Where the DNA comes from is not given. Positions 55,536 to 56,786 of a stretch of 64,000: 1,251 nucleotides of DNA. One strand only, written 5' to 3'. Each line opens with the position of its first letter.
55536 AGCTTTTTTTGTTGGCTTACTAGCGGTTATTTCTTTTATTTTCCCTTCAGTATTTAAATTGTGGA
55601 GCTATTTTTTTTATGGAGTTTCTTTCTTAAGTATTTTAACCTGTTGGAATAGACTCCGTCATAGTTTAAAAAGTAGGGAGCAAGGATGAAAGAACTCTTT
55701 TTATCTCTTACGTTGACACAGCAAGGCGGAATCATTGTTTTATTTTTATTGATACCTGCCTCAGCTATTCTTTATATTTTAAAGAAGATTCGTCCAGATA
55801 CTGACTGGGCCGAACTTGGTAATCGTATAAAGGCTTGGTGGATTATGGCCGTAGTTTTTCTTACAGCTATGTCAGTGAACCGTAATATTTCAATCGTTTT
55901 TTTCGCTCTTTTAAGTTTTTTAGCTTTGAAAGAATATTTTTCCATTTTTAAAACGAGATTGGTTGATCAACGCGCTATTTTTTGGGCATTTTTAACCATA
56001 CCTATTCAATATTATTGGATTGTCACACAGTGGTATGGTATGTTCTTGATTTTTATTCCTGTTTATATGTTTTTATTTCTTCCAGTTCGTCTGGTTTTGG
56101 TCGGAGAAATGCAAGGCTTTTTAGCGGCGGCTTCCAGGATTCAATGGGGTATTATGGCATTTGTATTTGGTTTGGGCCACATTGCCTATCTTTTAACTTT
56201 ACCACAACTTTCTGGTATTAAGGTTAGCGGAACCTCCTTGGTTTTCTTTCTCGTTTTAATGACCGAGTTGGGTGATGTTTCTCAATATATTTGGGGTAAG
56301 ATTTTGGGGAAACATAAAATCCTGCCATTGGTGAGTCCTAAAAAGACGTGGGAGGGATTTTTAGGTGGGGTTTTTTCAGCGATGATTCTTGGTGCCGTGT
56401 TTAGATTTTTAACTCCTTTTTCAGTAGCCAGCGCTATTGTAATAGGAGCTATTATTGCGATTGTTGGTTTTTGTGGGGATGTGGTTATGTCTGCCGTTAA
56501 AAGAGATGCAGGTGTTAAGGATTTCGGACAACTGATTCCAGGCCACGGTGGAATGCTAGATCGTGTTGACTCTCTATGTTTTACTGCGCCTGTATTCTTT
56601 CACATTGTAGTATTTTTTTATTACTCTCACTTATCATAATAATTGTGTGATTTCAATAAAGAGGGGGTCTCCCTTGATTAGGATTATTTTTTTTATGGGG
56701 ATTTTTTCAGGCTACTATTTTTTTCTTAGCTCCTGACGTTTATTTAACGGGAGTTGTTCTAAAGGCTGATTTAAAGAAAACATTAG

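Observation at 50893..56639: Unusual membrane-lipid synthesis operon centred on an acyl-activating enzyme / ACP / PlsC triple fusion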

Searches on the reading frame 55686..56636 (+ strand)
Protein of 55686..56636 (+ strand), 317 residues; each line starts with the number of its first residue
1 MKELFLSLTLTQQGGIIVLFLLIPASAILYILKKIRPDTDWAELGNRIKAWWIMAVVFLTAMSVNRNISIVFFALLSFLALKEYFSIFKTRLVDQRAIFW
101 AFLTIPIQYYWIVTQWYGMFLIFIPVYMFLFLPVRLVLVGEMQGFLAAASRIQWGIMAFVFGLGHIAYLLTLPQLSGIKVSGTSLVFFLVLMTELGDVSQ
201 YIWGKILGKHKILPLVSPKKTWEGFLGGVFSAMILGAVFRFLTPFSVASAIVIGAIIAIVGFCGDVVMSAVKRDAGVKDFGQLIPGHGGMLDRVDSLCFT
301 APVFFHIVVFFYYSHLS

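Call 3: search_protein_families(library=pfam, proteins=[window:55686-56636:+], max_evalue=0.01)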
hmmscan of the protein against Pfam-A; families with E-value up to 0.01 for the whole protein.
window:55686-56636:+ (317 aa): 1 family
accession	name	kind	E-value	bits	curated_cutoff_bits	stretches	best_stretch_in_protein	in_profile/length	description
PF01148.25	CTP_transf_1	-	9.8e-67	226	24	1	46-311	2-264/264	Cytidylyltransferase family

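Call 4: search_protein_families(library=ncbifam, proteins=[window:55686-56636:+], max_evalue=0.01)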
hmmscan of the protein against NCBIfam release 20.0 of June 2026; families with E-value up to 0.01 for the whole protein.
window:55686-56636:+ (317 aa): 2 families
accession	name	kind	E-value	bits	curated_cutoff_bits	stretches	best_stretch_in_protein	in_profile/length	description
NF008635.0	PRK11624.1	equivalog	4.2e-30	105.1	385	1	148-311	117-281/285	phosphatidate cytidylyltransferase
NF003114.0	PRK04032.1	equivalog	3.4e-06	27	148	1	219-279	49-112/172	CDP-2,3-bis-(O-geranylgeranyl)-sn-glycerol synthase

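Call 39: search_solved_structures(query=window:55686-56636:+, max_evalue=1, show_alignments=2)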
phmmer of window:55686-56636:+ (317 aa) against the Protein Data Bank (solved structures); distinct sequences matched with E-value up to 1: 2.
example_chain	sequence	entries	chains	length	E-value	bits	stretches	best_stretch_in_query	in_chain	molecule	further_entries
4q2g_A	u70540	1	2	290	3e-17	66.6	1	153-307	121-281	Phosphatidate cytidylyltransferase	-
4q2e_A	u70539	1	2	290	1.6e-16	64.3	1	153-307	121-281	Phosphatidate cytidylyltransferase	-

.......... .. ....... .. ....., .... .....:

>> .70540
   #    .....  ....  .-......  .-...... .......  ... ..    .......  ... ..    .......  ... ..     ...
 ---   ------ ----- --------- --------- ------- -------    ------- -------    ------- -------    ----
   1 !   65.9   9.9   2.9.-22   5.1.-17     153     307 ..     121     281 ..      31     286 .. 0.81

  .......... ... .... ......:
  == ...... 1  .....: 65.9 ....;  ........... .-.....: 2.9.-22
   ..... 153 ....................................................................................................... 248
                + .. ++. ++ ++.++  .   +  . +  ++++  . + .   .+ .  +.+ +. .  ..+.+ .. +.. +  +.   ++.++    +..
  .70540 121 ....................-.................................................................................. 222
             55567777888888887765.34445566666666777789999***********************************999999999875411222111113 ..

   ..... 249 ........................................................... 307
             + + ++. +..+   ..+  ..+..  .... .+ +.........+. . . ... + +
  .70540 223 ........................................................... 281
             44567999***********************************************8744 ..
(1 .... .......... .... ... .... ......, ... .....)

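Call 54: find_homologous_proteins(query=window:55686-56636:+, max_evalue=1e-20)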
Query window:55686-56636:+ (317 aa): 6166 proteins with E <= 1e-20 among 8000 candidates; the best 120 are listed.
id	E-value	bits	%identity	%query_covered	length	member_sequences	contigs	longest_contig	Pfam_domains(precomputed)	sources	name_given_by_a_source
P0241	3.0e-201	686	100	100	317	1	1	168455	PF01148.26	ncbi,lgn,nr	ncbi:MAG: phosphatidate cytidylyltransferase [Candidatus Omnitrophica bacterium]|nr:phosphatidate cy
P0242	1.1e-172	592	84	100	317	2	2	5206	PF01148.26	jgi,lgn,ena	-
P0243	2.2e-169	581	84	99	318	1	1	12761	PF01148.26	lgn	-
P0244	3.6e-162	558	82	97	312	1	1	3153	PF01148.26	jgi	jgi:phosphatidate cytidylyltransferase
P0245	2.4e-159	548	79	100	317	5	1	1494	PF01148.26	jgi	-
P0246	1.4e-150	519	73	100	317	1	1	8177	PF01148.26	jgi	-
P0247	1.1e-131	457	65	97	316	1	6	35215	PF01148.26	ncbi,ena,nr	ncbi:MAG: phosphatidate cytidylyltransferase [Omnitrophica bacterium RIFOXYB12_FULL_50_7]|nr:MAG: ph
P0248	7.3e-130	451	65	97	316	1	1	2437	PF01148.26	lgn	-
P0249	9.8e-130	451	64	97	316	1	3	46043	PF01148.26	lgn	-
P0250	4.0e-128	446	62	97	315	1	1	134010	PF01148.26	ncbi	-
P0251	2.8e-127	443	62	97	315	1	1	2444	PF01148.26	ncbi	-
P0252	3.7e-125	436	62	98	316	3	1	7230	PF01148.26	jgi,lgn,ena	-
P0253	6.9e-122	425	58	99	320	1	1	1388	PF01148.26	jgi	jgi:phosphatidate cytidylyltransferase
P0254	1.3e-121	424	59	97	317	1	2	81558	PF01148.26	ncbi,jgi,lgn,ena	-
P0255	4.3e-121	423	60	97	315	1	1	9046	PF01148.26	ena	-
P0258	2.0e-120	420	57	98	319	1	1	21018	PF01148.26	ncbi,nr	ncbi:MAG: phosphatidate cytidylyltransferase [Firmicutes bacterium]|nr:phosphatidate cytidylyltransf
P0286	2.0e-115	404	60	91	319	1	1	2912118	PF01148.26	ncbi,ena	-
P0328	8.7e-114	399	58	95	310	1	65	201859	PF01148.26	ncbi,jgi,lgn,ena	ncbi:MAG: phosphatidate cytidylyltransferase [Verrucomicrobiota bacterium]|jgi:phosphatidate cytidyl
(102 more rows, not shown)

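Call 55: find_encoding_contigs(protein=P0247, flank=8000, max_places=1)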
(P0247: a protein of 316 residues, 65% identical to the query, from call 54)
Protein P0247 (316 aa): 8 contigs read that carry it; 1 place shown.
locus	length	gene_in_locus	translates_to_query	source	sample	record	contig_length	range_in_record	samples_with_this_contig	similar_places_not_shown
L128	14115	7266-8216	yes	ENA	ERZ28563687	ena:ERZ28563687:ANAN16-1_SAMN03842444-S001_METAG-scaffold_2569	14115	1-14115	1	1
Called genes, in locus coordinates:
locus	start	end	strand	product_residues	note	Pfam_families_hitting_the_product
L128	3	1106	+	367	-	?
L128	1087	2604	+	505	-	PF00501:AMP-binding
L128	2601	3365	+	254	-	PF02129:Peptidase_S15 (faint), PF20434:BD-FAE (faint), PF00561:Abhydrolase_1, PF03959:FSH1 (faint), PF12146:Hydrolase_4, PF12697:Abhydrolase_6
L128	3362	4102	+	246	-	PF00132:Hexapep, PF14602:Hexapep_2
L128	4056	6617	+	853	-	PF10101:DUF2339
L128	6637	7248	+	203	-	PF01066:CDP-OH_P_transf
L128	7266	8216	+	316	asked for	PF01148:CTP_transf_1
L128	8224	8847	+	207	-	PF01553:Acyltransferase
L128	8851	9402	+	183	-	PF09335:VTT_dom (weak)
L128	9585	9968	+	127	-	-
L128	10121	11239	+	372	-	PF13439:Glyco_transf_4, PF13579:Glyco_trans_4_4, PF20706:GT4-conflict (weak), PF00534:Glycos_transf_1, PF13692:Glyco_trans_1_4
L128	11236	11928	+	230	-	PF01522:Polysacc_deac_1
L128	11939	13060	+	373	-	PF03054:tRNA_Me_trans, PF20259:tRNA_Me_trans_M, PF20258:tRNA_Me_trans_C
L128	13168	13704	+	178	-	PF04519:Bactofilin, PF12728:HTH_17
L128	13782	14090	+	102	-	-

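Call 56: find_encoding_contigs(protein=P0286, flank=8000, max_places=1)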
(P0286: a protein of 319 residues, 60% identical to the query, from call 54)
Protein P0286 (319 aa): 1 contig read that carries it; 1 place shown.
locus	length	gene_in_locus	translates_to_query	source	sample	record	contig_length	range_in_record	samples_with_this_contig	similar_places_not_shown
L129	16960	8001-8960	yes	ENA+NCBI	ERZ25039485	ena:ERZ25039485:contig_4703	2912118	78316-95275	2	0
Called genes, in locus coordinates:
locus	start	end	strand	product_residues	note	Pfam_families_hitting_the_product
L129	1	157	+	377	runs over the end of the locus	PF19315:MC_hydratase, PF01575:MaoC_dehydratas, PF13452:FAS1_DH_region, PF01575:MaoC_dehydratas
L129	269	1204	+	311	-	PF13525:YfiO (weak)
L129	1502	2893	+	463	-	PF13442:Cytochrome_CBB3 (weak)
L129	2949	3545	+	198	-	-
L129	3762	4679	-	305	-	PF00756:Esterase (faint), PF12146:Hydrolase_4, PF00561:Abhydrolase_1, PF12697:Abhydrolase_6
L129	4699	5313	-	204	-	PF00156:Pribosyltran (weak)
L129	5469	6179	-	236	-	-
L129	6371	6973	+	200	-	-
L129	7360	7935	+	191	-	PF01066:CDP-OH_P_transf (weak)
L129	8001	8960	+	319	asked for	PF01148:CTP_transf_1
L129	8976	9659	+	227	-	PF01553:Acyltransferase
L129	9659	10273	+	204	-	-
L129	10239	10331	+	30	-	-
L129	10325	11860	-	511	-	PF00691:OmpA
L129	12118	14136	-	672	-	PF26550:Tricorn_2nd, PF26549:Tricorn_N, PF07676:PD40, PF26550:Tricorn_2nd, PF26549:Tricorn_N, PF26550:Tricorn_2nd, PF26549:Tricorn_N, PF00326:Peptidase_S9, +7 more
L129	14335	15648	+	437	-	PF01546:Peptidase_M20, PF07687:M20_dimer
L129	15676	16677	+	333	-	PF01073:3Beta_HSD, PF01370:Epimerase, PF02719:Polysacc_synt_2 (weak), PF04321:RmlD_sub_bind, PF05368:NmrA, PF16363:GDP_Man_Dehyd, PF13460:NAD_binding_10, PF07993:NAD_binding_4, +1 more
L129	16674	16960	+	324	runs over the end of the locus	PF14378:PAP2_3, PF01569:PAP2, PF14360:PAP2_C (weak)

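Call 57: find_encoding_contigs(protein=P0328, flank=8000, max_places=1)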
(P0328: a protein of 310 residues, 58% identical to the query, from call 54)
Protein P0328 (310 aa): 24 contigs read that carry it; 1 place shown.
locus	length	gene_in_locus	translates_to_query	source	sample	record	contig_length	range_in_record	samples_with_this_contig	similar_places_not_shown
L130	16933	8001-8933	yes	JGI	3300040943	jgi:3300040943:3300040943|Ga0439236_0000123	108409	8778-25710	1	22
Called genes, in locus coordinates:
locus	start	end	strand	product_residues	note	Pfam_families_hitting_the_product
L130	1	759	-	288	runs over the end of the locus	PF04794:YdjC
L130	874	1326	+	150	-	PF02577:BFN_dom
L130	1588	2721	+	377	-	PF06144:DNA_pol3_delta, PF21694:DNA_pol3_delta_C (faint)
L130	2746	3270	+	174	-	-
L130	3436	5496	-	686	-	PF00004:AAA, PF07728:AAA_5 (faint), PF17862:AAA_lid_3, PF01434:Peptidase_M41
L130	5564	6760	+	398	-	PF01207:Dus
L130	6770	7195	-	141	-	-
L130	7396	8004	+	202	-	PF01066:CDP-OH_P_transf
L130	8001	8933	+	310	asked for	PF01148:CTP_transf_1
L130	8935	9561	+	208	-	PF01553:Acyltransferase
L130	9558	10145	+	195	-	-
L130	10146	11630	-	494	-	PF10396:TrmE_N, PF12631:MnmE_helical, PF00009:GTP_EFTU (faint), PF00350:Dynamin_N (faint), PF01926:MMR_HSR1, PF02421:FeoB_N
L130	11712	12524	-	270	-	PF04893:Yip1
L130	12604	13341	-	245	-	PF04893:Yip1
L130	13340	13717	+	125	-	-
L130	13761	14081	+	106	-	PF04977:DivIC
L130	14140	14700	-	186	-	PF01765:RRF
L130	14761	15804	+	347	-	-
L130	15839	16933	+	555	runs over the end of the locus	PF02310:B12-binding, PF04055:Radical_SAM, PF13311:DUF4080 (weak)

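Call 58: find_encoding_contigs(protein=P0258, flank=8000, max_places=1)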
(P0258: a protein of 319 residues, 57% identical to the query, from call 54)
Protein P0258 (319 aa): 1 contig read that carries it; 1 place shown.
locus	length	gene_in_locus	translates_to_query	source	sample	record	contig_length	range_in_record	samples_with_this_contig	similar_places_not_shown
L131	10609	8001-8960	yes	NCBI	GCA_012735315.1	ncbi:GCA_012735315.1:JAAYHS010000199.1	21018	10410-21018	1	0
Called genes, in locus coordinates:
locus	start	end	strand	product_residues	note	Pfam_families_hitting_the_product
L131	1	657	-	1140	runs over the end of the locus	PF00532:Peripla_BP_1, PF13377:Peripla_BP_3, PF00512:HisKA, PF02518:HATPase_c, PF00072:Response_reg, PF01627:Hpt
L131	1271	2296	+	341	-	PF12796:Ank_2, PF13857:Ank_5, PF00023:Ank, PF13637:Ank_4, PF13857:Ank_5, PF00023:Ank, PF13637:Ank_4, PF12796:Ank_2, +7 more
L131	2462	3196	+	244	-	PF03544:TonB_C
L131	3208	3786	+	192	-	-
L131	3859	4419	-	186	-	PF07883:Cupin_2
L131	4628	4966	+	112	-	PF14034:Spore_YtrH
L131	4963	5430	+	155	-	PF26347:YtrI_C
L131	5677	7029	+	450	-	PF00232:Glyco_hydro_1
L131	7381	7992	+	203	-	PF01066:CDP-OH_P_transf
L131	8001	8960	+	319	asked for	PF01148:CTP_transf_1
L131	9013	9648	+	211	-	PF01553:Acyltransferase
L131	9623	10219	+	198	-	-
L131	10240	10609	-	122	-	PF01263:Aldose_epim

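Call 62: search_protein_families(library=pfam, proteins=[L130:9558-10142:+, L129:9659-10270:+, L131:9623-10216:+, L128:8851-9399:+, L128:4056-6614:+, L128:3-1103:+], max_evalue=1)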
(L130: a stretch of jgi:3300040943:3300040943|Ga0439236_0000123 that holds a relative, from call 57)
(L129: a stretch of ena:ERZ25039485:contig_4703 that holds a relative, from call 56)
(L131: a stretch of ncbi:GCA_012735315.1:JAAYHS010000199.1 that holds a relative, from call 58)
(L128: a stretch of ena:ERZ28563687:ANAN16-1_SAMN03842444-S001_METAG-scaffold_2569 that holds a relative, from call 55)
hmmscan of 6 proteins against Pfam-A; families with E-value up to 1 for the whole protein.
L130:9558-10142:+ (195 aa): 0 families

L129:9659-10270:+ (204 aa): 2 families
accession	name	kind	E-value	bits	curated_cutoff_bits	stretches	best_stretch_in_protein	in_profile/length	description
PF09335.16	VTT_dom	-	4.4e-05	24.4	33.9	1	46-163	4-120/123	VTT domain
PF04123.18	DUF373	-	0.013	15.4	28.3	1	38-192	155-303/335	Domain of unknown function (DUF373)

L131:9623-10216:+ (198 aa): 2 families
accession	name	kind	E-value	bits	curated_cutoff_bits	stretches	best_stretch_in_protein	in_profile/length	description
PF09335.16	VTT_dom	-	0.0011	19.8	33.9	1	57-158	19-120/123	VTT domain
PF02690.20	Na_Pi_cotrans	-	0.17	12.3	29.1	1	57-100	69-111/137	Na+/Pi-cotransporter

L128:8851-9399:+ (183 aa): 3 families
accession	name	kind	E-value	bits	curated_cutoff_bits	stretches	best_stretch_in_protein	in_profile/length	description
PF09335.16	VTT_dom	-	2.1e-05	25.4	33.9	1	26-142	6-120/123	VTT domain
PF04186.18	FxsA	-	0.013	16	25.2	1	17-73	2-58/109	FxsA cytoplasmic membrane protein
PF10225.14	NEMP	-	0.48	10.5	28.7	1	119-149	19-49/249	NEMP family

L128:4056-6614:+ (853 aa): 2 families
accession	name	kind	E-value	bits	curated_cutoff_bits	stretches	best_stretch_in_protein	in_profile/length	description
PF10101.14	DUF2339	-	9.7e-49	167.1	33.6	2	214-758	3-485/659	Predicted membrane protein (DUF2339)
PF14085.11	DUF4265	-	0.27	11.7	27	1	67-123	58-110/115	Domain of unknown function (DUF4265)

L128:3-1103:+ (367 aa): 2 families
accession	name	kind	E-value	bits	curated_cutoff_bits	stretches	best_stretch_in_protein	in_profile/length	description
PF01553.26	Acyltransferase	-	9.6e-27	93.8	23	1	131-258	1-131/132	Acyltransferase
PF07690.21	MFS_1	-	0.0018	17.7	33.4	1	6-76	277-346/347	Major Facilitator Superfamily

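Call 63: search_protein_families(library=ncbifam, proteins=[L130:9558-10142:+, L130:8935-9558:+, L130:7396-8001:+], max_evalue=0.1)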
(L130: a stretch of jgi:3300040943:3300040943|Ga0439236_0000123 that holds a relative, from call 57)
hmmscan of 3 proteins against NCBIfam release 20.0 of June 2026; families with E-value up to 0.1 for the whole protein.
L130:9558-10142:+ (195 aa): 0 families

L130:8935-9558:+ (208 aa): 10 families
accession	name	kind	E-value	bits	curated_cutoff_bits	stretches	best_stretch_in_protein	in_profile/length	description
TIGR00530.1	AGP_acyltrn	subfamily_domain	5.2e-18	65.1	102.95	1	27-158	5-129/130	1-acylglycerol-3-phosphate O-acyltransferase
NF006386.0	PRK08633.1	equivalog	1.4e-15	56.1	1221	1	11-159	414-552/1147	acyl-[ACP]--phospholipid O-acyltransferase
NF052553.1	LyOrLpactfOlsABRUA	equivalog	7.3e-09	35.2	300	1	20-144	47-166/263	lyso-ornithine lipid O-acyltransferase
NF005291.0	PRK06814.1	equivalog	3.7e-06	25.1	1349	1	14-158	429-563/1140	acyl-[ACP]--phospholipid O-acyltransferase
NF052552.1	LyOrLpactfOlsARHOCB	equivalog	2.4e-05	23.5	300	1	23-138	72-177/271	lyso-ornithine lipid O-acyltransferase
NF052615.1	orn_lipid_OlsF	equivalog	2.8e-05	22.9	620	1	23-158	65-196/570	bifunctional ornithine lipid synthase OlsF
NF005959.0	PRK08043.1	equivalog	0.00072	17.9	886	1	16-157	6-136/719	bifunctional acyl-ACP--phospholipid O-acyltransferase/long-chain-fatty-acid--ACP ligase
NF011593.0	PRK15018.1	equivalog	0.0016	18.2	501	1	119-160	141-181/245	1-acylglycerol-3-phosphate O-acyltransferase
NF010621.0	PRK14014.1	domain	0.0085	15.2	186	1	25-59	74-108/301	acetyltransferase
NF058536.1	LPAAT_acyl_YihG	equivalog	0.012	14.9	260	0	24-59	68-103/290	1-acylglycerol-3-phosphate O-acyltransferase, YihG family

L130:7396-8001:+ (202 aa): 9 families
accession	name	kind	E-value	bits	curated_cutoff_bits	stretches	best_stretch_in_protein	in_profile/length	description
NF040950.1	archin_ph_syn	equivalog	4.8e-23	82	180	1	6-196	3-187/191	archaetidylinositol phosphate synthase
NF045883.1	PIPSynth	equivalog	1e-10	41.6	170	1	10-189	6-188/197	phosphatidylinositol phosphate synthase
NF052561.1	PIPSynBT1523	equivalog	3.1e-06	27.1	350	1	14-164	12-171/232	hypothetical protein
TIGR00560.1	pgsA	equivalog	3e-05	24.6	109.1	1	29-192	4-172/183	CDP-diacylglycerol--glycerol-3-phosphate 3-phosphatidyltransferase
TIGR00473.1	pssA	equivalog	0.00088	19.4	107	1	63-99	26-62/153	CDP-diacylglycerol--serine O-phosphatidyltransferase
NF045884.1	PhCholSynAgro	equivalog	0.014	15.4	350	1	61-105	40-84/235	phosphatidylcholine synthase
NF053678.1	ClpnSynClsA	equivalog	0.02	15.1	240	1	30-121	7-94/180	cardiolipin synthase ClsA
NF045888.1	PhCholSynBrdy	equivalog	0.027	13.9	400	1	60-180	49-165/243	phosphatidylcholine synthase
NF041135.1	IPPtranDIPPsyn_Thcocales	equivalog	0.076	12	580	1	30-126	253-343/419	bifunctional L-myo-inositol-1-phosphate cytidylyltransferase/CDP-L-myo-inositol myo-inositolphosphotransferase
